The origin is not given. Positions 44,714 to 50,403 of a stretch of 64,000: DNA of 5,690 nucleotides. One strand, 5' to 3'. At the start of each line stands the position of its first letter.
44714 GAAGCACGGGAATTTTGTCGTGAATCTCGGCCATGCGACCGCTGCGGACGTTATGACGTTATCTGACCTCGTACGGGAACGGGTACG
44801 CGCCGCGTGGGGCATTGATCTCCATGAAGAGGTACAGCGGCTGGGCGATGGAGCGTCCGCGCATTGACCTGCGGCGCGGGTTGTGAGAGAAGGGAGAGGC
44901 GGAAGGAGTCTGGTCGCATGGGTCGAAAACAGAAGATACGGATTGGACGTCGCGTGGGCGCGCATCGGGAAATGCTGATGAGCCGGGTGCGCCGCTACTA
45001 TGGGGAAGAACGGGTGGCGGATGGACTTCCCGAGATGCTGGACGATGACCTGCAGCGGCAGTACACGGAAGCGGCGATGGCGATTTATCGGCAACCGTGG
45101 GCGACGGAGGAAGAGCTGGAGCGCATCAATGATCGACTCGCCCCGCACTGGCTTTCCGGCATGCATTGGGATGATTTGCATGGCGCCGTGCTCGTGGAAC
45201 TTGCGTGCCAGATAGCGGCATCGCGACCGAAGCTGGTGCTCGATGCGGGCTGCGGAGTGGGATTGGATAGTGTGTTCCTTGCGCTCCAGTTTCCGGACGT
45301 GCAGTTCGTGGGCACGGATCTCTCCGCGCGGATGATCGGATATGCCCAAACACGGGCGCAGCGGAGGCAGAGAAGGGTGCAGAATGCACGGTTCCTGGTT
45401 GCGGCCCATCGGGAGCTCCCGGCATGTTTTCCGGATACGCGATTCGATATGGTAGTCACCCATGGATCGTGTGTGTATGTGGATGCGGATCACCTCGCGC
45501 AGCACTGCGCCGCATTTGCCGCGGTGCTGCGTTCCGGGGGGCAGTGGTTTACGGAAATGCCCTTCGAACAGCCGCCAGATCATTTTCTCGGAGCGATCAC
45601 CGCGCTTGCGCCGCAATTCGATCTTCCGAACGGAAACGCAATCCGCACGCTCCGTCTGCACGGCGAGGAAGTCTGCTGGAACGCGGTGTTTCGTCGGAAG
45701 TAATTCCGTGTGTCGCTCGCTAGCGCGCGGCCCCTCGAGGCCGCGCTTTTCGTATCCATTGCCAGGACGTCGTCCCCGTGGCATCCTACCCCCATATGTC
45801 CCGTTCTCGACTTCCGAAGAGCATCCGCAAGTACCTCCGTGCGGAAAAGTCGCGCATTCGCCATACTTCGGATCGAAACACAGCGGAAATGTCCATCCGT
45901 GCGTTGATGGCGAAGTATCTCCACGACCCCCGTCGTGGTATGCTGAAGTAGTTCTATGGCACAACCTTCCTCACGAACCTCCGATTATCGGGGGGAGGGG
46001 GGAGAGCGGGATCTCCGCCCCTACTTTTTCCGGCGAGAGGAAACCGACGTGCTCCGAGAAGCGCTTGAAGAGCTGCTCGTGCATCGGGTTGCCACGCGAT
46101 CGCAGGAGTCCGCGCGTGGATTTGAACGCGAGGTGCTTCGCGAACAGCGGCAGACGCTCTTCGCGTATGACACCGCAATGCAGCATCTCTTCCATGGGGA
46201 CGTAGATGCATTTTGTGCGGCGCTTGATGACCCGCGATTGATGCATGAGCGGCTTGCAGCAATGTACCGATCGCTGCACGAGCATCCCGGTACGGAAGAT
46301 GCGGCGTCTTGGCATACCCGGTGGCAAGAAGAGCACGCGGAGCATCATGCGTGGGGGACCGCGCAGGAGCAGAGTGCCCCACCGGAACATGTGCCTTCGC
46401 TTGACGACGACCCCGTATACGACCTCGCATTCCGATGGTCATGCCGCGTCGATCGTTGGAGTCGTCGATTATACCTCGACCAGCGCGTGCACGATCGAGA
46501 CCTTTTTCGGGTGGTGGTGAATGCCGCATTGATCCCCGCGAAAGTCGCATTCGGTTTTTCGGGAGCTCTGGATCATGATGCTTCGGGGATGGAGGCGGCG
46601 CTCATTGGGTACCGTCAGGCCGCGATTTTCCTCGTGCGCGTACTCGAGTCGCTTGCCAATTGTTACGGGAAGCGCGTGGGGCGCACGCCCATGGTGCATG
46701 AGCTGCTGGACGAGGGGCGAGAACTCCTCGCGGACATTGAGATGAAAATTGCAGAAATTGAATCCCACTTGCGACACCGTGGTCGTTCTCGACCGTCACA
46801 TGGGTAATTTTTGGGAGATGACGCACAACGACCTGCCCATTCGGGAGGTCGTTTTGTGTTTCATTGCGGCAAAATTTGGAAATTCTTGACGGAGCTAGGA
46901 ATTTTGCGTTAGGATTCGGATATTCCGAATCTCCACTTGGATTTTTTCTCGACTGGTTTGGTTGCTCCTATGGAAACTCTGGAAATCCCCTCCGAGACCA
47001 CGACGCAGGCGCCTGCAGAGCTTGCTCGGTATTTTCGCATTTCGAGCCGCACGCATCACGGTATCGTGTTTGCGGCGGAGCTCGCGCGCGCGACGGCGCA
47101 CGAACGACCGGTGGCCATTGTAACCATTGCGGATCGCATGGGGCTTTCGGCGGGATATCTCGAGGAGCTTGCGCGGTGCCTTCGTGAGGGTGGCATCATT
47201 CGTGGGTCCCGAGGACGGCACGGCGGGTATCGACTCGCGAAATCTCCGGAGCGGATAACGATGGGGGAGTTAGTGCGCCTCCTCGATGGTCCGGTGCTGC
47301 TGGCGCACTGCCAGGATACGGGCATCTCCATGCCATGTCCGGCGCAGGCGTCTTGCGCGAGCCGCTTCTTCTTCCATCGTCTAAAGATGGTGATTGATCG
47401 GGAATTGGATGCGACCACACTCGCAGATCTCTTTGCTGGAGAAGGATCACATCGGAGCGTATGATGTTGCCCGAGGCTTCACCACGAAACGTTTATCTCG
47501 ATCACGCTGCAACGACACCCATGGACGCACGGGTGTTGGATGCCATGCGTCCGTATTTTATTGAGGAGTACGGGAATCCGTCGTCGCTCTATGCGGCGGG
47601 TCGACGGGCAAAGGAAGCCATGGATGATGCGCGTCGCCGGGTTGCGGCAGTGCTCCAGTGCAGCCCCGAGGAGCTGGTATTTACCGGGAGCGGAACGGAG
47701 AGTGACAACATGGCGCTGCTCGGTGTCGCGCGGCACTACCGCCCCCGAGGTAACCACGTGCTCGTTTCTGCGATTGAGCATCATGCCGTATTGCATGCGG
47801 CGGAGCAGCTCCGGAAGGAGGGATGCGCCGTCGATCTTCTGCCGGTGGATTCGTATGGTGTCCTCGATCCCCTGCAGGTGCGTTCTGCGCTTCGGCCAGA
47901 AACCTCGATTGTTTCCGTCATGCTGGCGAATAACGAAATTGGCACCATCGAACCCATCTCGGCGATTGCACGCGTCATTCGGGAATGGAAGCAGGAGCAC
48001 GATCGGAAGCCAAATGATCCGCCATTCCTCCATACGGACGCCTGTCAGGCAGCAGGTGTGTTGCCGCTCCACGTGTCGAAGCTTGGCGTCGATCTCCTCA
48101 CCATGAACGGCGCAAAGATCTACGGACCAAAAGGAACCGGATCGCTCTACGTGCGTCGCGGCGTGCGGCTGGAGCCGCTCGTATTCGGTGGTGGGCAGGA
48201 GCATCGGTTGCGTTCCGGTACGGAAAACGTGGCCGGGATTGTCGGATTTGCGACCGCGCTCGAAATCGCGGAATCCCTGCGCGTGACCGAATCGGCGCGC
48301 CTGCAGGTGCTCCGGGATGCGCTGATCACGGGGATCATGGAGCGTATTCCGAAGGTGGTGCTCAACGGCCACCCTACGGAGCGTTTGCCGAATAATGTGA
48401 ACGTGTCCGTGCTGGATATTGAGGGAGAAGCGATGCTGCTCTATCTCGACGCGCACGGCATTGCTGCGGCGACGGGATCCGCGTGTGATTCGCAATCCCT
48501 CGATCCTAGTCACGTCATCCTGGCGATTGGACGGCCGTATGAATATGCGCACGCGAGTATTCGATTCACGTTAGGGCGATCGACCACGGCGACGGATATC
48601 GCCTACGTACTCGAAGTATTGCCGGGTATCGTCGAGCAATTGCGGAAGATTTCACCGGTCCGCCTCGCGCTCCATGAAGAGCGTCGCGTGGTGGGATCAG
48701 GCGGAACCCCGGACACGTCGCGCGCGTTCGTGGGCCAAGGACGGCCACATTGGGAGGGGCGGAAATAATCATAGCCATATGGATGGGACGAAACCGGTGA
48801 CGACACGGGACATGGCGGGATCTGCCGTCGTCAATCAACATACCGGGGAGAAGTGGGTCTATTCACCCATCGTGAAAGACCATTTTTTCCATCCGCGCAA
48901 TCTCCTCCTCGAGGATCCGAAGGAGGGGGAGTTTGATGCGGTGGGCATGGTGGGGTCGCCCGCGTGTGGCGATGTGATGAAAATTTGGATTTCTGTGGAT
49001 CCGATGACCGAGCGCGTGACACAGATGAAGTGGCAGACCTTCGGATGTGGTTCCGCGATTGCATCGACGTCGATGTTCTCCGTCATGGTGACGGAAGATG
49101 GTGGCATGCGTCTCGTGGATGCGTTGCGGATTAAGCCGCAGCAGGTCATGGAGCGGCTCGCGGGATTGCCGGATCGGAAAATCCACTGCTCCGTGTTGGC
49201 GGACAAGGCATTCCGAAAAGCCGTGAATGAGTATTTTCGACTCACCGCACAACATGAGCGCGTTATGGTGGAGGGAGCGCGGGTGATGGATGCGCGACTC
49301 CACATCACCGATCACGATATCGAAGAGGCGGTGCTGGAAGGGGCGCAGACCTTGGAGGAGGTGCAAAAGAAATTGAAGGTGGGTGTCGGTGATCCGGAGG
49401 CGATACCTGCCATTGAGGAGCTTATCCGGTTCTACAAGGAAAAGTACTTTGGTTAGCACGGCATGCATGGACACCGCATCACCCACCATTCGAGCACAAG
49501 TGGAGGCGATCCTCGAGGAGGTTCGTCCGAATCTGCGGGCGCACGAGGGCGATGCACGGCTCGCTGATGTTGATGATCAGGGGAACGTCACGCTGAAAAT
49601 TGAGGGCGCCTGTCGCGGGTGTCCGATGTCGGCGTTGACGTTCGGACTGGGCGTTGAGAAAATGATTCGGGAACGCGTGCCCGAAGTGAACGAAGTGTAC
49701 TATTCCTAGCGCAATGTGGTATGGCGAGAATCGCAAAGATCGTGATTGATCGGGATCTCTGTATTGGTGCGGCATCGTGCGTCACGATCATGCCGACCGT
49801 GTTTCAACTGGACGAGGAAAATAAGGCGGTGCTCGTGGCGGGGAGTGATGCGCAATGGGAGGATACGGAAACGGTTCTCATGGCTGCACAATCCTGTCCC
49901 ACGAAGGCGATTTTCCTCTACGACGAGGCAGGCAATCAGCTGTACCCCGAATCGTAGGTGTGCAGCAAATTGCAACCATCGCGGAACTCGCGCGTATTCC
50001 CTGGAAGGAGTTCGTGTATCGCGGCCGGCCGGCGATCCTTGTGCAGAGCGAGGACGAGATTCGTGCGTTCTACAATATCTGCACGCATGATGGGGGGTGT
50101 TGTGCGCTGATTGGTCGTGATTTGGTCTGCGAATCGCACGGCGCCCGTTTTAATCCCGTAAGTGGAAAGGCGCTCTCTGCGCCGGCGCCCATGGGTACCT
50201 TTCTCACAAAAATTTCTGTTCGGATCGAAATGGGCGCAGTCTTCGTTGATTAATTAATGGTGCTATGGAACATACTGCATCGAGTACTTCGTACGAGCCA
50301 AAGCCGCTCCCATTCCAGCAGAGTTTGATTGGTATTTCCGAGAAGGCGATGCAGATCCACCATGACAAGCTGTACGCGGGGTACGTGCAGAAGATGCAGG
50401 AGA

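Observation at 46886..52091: Co-directional supercluster fusing Fe-S cluster assembly with oxidative-stress defence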

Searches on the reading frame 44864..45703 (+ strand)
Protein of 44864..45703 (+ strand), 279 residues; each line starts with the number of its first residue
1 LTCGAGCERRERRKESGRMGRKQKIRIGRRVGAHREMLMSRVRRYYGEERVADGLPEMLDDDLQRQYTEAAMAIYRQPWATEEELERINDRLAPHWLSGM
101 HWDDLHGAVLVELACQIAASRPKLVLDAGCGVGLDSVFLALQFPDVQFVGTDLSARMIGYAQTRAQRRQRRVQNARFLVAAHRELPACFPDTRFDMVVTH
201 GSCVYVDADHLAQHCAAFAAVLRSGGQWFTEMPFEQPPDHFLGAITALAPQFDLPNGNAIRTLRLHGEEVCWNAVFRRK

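Call 55: search_protein_families(library=pfam, proteins=[window:44864-45703:+], max_evalue=0.01)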
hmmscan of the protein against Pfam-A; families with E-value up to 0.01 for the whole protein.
window:44864-45703:+ (279 aa): 10 families
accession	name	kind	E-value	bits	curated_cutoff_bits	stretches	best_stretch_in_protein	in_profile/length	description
PF13649.12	Methyltransf_25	-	9.6e-18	65.1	27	1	125-226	1-97/97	Methyltransferase domain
PF13847.12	Methyltransf_31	-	2.1e-13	50.6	27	1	125-218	7-90/145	Methyltransferase domain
PF08242.18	Methyltransf_12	-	4.1e-13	50.3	30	1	126-226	1-96/98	Methyltransferase domain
PF08241.18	Methyltransf_11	-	7.1e-13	49.5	21.2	1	126-227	1-92/95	Methyltransferase domain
PF02390.23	Methyltransf_4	-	2.8e-06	27.3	24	1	123-198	3-77/173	Putative methyltransferase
PF13489.12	Methyltransf_23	-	9.6e-06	25.9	27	1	120-233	21-119/164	Methyltransferase domain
PF24675.1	NpmA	-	2.9e-05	23.9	60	1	118-192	20-96/214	16S rRNA (adenine(1408)-N(1))-methyltransferase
PF05175.20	MTS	-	4.7e-05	23.5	23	1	118-199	28-104/170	Methyltransferase small domain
PF02353.26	CMAS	-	6.4e-05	22.8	27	1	124-228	65-162/273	Mycolic acid cyclopropane synthetase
PF03848.20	TehB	-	0.0083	16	20.4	0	120-225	29-127/193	Tellurite resistance protein TehB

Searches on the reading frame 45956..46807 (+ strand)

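Call 55: search_protein_families(library=pfam, proteins=[window:45956-46807:+], max_evalue=0.01)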
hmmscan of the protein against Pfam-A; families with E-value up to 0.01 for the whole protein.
window:45956-46807:+ (283 aa): 1 family
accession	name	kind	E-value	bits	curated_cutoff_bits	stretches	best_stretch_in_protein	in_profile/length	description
PF20400.3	BAR_4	-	0.0064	16.7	27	0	32-91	114-173/192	BAR-like domain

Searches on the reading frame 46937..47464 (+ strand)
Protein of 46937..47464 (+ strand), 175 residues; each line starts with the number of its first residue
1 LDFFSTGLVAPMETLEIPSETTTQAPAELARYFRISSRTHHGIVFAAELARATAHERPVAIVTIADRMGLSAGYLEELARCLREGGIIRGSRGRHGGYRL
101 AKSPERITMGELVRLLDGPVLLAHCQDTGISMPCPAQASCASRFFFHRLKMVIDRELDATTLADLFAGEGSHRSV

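Call 3: search_protein_families(library=pfam, proteins=[window:46937-47464:+], max_evalue=0.01)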
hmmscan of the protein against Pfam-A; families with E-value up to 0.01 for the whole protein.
window:46937-47464:+ (175 aa): 1 family
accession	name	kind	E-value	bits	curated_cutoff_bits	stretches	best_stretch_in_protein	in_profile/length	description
PF02082.26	Rrf2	-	8.6e-27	94.3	30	1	35-167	1-131/132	Iron-dependent Transcriptional regulator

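Call 18: search_protein_families(library=ncbifam, proteins=[window:46970-47464:+], max_evalue=0.001)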
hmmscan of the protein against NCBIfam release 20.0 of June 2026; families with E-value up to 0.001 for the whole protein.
window:46970-47464:+ (164 aa): 7 families
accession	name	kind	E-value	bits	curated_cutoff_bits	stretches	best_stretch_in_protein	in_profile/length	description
TIGR00738.1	rrf2_super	superfamily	4.8e-23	81.5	73.3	1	23-155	2-131/132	Rrf2 family transcriptional regulator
NF047409.1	Cys_reg_CymR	equivalog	2.1e-22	79.7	195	1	23-157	2-126/139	cysteine metabolism transcriptional regulator CymR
TIGR02944.1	suf_reg_Xantho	equivalog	8.6e-17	61.7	110.65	1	22-154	2-130/130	SUF system Fe-S cluster assembly regulator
TIGR02010.1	IscR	equivalog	4.2e-16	59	207.55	1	25-155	4-130/135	Fe-S cluster assembly transcriptional regulator IscR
NF008110.0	PRK10857.1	equivalog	6.8e-13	48.7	275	1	27-155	6-130/164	Fe-S cluster assembly transcriptional regulator IscR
NF008886.0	PRK11920.1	equivalog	1.5e-10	41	193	1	41-132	18-108/153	iron-responsive transcriptional regulator RirA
NF008240.0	PRK11014.1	equivalog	2e-09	37.6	182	1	44-156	22-129/141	nitric oxide-sensing transcriptional repressor NsrR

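Call 33: search_solved_structures(query=window:46970-47461:+, max_evalue=0.001, show_alignments=2)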
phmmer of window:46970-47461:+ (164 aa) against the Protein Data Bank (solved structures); distinct sequences matched with E-value up to 0.001: 13.
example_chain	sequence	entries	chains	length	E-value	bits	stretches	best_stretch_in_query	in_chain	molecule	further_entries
4cic_A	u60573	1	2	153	4.1e-20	75.6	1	22-156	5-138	TRANSCRIPTIONAL REGULATOR, BADM/RRF2 FAMILY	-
3lwf_A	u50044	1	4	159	1.1e-18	70.9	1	22-155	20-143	Putative transcriptional regulator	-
2y75_A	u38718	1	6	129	1.2e-16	64.3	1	22-155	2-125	HTH-TYPE TRANSCRIPTIONAL REGULATOR CYMR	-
3t8r_A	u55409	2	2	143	2.4e-13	53.6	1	22-126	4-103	Staphylococcus aureus CymR | Staphylococcus aureus CymR (oxidized form)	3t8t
7zpn_A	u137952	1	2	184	4.2e-11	46.3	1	23-126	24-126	HTH-type transcriptional regulator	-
4hf0_A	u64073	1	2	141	6.1e-11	45.8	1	23-161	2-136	HTH-type transcriptional regulator IscR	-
4chu_A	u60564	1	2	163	2.2e-10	44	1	23-120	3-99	HTH-TYPE TRANSCRIPTIONAL REGULATOR ISCR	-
4hf1_A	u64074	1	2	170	2.5e-10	43.8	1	23-118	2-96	HTH-type transcriptional regulator IscR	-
4hf2_A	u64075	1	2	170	1.8e-09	41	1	23-118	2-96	HTH-type transcriptional regulator IscR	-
5n07_A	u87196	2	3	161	1.5e-08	38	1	38-157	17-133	HTH-type transcriptional repressor NsrR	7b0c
6y45_A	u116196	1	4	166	2.9e-08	37.1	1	41-156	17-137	Rrf2 family transcriptional regulator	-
6hsd_A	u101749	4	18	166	4e-08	36.6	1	41-156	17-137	Rrf2 family transcriptional regulator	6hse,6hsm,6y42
5n08_A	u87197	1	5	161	3.2e-05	27.2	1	38-157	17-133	HTH-type transcriptional repressor NsrR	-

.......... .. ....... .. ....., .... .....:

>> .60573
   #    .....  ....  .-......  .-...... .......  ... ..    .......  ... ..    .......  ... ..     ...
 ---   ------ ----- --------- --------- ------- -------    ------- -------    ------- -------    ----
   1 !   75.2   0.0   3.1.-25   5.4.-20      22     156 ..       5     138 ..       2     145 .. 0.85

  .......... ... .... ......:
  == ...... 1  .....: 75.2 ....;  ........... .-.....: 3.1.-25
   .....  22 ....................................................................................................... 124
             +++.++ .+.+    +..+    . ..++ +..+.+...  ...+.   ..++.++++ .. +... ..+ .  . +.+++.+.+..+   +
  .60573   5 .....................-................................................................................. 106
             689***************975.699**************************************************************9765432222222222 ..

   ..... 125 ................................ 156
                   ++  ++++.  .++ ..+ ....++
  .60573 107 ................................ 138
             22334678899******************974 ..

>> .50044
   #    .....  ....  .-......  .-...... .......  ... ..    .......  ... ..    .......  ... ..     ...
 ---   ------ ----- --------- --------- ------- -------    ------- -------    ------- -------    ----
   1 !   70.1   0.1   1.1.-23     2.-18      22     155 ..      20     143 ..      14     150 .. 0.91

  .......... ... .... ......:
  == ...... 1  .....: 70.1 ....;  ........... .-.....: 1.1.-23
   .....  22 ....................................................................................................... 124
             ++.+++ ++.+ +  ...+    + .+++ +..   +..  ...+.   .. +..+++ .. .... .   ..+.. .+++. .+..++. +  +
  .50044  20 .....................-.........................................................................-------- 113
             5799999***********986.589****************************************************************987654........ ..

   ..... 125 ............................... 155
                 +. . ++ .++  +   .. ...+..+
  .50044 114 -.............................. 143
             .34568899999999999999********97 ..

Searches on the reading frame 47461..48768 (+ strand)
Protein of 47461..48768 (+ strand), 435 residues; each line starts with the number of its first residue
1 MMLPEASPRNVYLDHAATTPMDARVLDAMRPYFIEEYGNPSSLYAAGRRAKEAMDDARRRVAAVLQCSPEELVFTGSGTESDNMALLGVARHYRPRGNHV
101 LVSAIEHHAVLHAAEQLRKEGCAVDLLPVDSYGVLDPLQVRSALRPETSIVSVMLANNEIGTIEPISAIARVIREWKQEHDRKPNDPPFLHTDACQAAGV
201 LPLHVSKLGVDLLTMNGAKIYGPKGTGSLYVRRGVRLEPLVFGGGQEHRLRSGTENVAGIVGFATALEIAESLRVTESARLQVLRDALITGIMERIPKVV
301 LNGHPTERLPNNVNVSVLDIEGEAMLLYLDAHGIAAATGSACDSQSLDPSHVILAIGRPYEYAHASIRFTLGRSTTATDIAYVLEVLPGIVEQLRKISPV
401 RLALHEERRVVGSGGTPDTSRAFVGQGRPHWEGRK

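Call 3: search_protein_families(library=pfam, proteins=[window:47461-48768:+], max_evalue=0.01)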
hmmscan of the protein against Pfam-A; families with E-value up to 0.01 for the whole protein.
window:47461-48768:+ (435 aa): 3 families
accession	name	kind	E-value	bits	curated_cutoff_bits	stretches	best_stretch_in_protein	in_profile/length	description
PF00266.25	Aminotran_5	-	7.1e-74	249.4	21.5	1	11-382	1-370/371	Aminotransferase class-V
PF01212.27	Beta_elim_lyase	-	0.0015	18.3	27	1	70-181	48-162/288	Beta-eliminating lyase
PF04539.22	Sigma70_r3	-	0.0067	17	25.3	0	166-185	3-22/78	Sigma-70 region 3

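Call 18: search_protein_families(library=ncbifam, proteins=[window:47461-48768:+], max_evalue=0.001)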
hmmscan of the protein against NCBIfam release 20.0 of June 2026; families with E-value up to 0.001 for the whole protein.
window:47461-48768:+ (435 aa): 16 families
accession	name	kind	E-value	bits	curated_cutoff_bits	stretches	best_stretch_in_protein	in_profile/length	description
TIGR03402.1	FeS_nifS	equivalog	4.6e-145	483.2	530.75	1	11-400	1-379/379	cysteine desulfurase NifS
NF010611.0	PRK14012.1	equivalog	3.3e-111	372.1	548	1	10-400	6-388/406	IscS subfamily cysteine desulfurase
TIGR02006.1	IscS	equivalog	9.8e-110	367.3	643.2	1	10-400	4-384/402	IscS subfamily cysteine desulfurase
TIGR03235.1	DNA_S_dndA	equivalog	4e-104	348.7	480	1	12-370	1-352/353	cysteine desulfurase DndA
TIGR03403.1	nifS_epsilon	equivalog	6.3e-90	301.7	587.7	1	11-398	1-380/382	NifS family cysteine desulfurase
NF002806.0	PRK02948.1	subfamily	3.7e-82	276.3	304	1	11-395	2-376/381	IscS subfamily cysteine desulfurase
TIGR01979.1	sufS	subfamily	1.1e-42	146.4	475.1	1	10-344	19-363/403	SufS family cysteine desulfurase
TIGR01977.1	am_tr_V_EF2568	hypoth_equivalog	2.5e-40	138.6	377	1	11-387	1-373/376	cysteine desulfurase family protein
NF040779.1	Sec_lyase_SclA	exception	4.8e-31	108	525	1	11-390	1-376/378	selenocysteine lyase SclA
NF041166.1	f2_encap_cargo1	exception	5.5e-28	98.4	800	1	11-343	247-587/623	family 2A encapsulin nanocompartment cargo protein cysteine desulfurase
NF006791.0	PRK09295.1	equivalog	5.4e-26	91.6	661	1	11-343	25-365/406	cysteine desulfurase SufS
TIGR01976.1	am_tr_V_VC1184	hypoth_equivalog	9.4e-23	81.1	352.35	1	9-289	18-309/401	cysteine desulfurase-like protein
NF008126.0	PRK10874.1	equivalog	1.5e-21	77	607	1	5-281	15-300/401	cysteine desulfurase CsdA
TIGR03392.1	FeS_syn_CsdA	equivalog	3e-20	72.8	493.6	1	4-342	11-355/398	cysteine desulfurase CsdA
TIGR04343.1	egtE_PLP_lyase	equivalog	1.7e-09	37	400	1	7-267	11-261/370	ergothioneine biosynthesis PLP-dependent enzyme EgtE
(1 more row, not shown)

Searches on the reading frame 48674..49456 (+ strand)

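Call 3: search_protein_families(library=pfam, proteins=[window:48674-49456:+], max_evalue=0.01)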
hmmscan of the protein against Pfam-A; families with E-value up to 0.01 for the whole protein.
window:48674-49456:+ (260 aa): 3 families
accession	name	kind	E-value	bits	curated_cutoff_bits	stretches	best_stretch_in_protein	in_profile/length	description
PF01592.21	NifU_N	-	8.2e-35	120.2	22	1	63-190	2-123/127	NifU-like N terminal domain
PF04324.20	Fer2_BFD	-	0.00019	22.1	26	1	210-249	7-46/50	BFD-like [2Fe-2S] binding domain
PF13256.11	DUF4047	-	0.0043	17.5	22.1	1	167-230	12-76/125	Domain of unknown function (DUF4047)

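Call 18: search_protein_families(library=ncbifam, proteins=[window:48779-49456:+], max_evalue=0.001)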
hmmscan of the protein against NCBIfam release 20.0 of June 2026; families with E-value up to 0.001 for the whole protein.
window:48779-49456:+ (225 aa): 4 families
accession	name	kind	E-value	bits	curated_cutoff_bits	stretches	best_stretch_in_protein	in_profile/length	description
TIGR02000.1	NifU_proper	equivalog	2.8e-35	122.1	273.3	1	26-219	2-186/290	Fe-S cluster assembly protein NifU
TIGR03419.1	NifU_clost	equivalog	2.6e-32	111.8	187.9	1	28-153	1-117/121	Fe-S cluster assembly scaffold protein NifU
TIGR01999.1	iscU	equivalog_domain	5.5e-29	100.8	192.4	1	28-152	1-119/124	Fe-S cluster assembly scaffold IscU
TIGR01994.1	SUF_scaf_2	equivalog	1.8e-08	34.5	92.5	1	27-103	4-74/137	Fe-S cluster assembly sulfur transfer protein SufU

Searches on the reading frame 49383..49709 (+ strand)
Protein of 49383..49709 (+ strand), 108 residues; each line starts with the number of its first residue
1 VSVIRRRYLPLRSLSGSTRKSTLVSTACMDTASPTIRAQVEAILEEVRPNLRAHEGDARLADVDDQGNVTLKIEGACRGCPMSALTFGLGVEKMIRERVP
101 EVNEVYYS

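Call 3: search_protein_families(library=pfam, proteins=[window:49383-49709:+], max_evalue=0.01)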
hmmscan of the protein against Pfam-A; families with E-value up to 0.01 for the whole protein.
window:49383-49709:+ (108 aa): 1 family
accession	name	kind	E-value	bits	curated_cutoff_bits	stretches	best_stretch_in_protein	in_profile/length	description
PF01106.22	NifU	-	2.1e-22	79.5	27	1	40-105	1-66/67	NifU-like domain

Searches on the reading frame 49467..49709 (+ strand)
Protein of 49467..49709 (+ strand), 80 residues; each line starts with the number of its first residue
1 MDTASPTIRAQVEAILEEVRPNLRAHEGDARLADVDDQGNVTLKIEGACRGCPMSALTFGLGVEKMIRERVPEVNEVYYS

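Call 18: search_protein_families(library=ncbifam, proteins=[window:49467-49709:+], max_evalue=0.001)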
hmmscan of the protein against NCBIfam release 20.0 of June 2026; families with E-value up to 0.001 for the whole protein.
window:49467-49709:+ (80 aa): 3 families
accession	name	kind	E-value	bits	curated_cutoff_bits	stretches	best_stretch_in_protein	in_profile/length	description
TIGR03341.1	YhgI_GntY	equivalog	1.4e-12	47.8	269.35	1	7-77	105-176/190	Fe-S biogenesis protein NfuA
TIGR02000.1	NifU_proper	equivalog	7.6e-12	45.2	273.3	1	10-77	222-287/290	Fe-S cluster assembly protein NifU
NF008392.0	PRK11190.1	equivalog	1.9e-08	34.4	268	1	11-76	110-177/192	Fe-S biogenesis protein NfuA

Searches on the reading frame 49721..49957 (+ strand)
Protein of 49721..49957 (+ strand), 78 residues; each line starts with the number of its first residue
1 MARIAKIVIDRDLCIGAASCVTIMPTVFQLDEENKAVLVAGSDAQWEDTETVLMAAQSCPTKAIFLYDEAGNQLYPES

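Call 3: search_protein_families(library=pfam, proteins=[window:49721-49957:+], max_evalue=0.01)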
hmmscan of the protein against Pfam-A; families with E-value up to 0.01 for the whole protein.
window:49721-49957:+ (78 aa): 4 families
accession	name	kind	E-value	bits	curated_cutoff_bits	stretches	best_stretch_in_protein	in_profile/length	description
PF13370.11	Fer4_13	-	3.3e-13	50.5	24.5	1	9-64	1-56/58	4Fe-4S single cluster domain of Ferredoxin I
PF13459.11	Fer4_15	-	1.3e-12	48.7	22.4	1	7-65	1-65/66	4Fe-4S single cluster domain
PF06902.16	Fer4_19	-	4.9e-06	26.9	24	1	6-63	7-58/64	Divergent 4Fe-4S mono-cluster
PF12837.12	Fer4_6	-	0.0086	16.4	25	0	6-23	1-18/24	4Fe-4S binding domain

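Call 18: search_protein_families(library=ncbifam, proteins=[window:49721-49957:+], max_evalue=0.001)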
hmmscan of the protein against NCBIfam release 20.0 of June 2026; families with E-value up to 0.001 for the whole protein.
window:49721-49957:+ (78 aa): 0 families

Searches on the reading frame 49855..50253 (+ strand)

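Call 3: search_protein_families(library=pfam, proteins=[window:49855-50253:+], max_evalue=0.01)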
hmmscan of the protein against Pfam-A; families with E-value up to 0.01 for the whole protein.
window:49855-50253:+ (132 aa): 1 family
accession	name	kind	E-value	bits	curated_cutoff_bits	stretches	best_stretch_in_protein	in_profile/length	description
PF00355.32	Rieske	-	3.1e-08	33.8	20.3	1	50-112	16-81/88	Rieske [2Fe-2S] domain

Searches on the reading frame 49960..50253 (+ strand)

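Call 18: search_protein_families(library=ncbifam, proteins=[window:49960-50253:+], max_evalue=0.001)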
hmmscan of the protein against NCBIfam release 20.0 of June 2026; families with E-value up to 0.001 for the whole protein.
window:49960-50253:+ (97 aa): 1 family
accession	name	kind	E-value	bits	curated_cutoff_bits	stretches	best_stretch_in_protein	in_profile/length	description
TIGR02377.1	MocE_fam_FeS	subfamily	0.0009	19.2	136.15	0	21-97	22-100/101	MocE family 2Fe-2S type ferredoxin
